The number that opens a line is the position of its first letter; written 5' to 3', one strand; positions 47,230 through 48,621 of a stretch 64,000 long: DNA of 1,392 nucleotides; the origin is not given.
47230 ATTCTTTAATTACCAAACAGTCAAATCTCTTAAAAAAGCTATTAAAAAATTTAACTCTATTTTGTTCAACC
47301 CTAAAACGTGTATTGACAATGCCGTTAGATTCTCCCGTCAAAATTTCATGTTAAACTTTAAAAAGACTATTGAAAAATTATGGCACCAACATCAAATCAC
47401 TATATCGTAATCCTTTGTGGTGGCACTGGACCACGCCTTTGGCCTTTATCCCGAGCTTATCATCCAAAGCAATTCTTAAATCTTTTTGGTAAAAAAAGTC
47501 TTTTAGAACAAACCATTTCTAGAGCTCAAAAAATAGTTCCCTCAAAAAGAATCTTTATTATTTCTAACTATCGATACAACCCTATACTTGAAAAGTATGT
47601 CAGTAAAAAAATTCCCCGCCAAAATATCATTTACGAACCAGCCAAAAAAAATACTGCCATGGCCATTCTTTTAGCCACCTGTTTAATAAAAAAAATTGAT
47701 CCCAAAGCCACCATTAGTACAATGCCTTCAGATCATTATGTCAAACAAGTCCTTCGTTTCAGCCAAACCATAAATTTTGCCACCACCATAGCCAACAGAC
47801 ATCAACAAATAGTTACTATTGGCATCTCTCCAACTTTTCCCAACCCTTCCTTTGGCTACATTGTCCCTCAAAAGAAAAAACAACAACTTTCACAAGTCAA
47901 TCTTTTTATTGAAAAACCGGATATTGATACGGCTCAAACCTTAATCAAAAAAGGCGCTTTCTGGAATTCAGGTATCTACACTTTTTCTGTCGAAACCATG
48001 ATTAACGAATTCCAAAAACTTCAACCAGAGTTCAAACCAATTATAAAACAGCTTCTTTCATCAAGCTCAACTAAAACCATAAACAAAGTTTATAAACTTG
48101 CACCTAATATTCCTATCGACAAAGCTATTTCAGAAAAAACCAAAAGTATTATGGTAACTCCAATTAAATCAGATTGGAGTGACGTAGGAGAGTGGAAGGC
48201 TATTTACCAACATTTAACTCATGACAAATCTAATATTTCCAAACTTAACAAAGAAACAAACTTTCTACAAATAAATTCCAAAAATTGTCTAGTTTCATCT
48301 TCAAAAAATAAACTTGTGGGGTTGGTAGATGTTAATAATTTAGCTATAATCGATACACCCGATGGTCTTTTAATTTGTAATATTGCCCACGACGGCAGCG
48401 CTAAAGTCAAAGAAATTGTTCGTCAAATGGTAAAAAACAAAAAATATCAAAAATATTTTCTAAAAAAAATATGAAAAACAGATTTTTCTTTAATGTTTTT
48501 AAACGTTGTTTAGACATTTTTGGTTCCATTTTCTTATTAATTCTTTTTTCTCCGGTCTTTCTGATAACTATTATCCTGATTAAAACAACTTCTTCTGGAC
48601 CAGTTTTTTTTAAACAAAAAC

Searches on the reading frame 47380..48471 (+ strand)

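Call 48: search_protein_families(library=pfam, max_evalue=0.01, proteins=[window:47380-48471:+])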
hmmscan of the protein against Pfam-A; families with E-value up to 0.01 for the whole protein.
window:47380-48471:+ (364 aa): 3 families
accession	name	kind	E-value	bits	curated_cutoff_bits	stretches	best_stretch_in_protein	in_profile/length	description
PF00483.29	NTP_transferase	-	7.2e-40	137.5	21.2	1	10-282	3-242/245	Nucleotidyl transferase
PF22640.1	ManC_GMP_beta-helix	-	1.2e-09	38.4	27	1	295-349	3-54/55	MannoseP isomerase/GMP-like beta-helix domain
PF12804.13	NTP_transf_3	-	0.0015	19.2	27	1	10-71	2-56/160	MobA-like NTP transferase domain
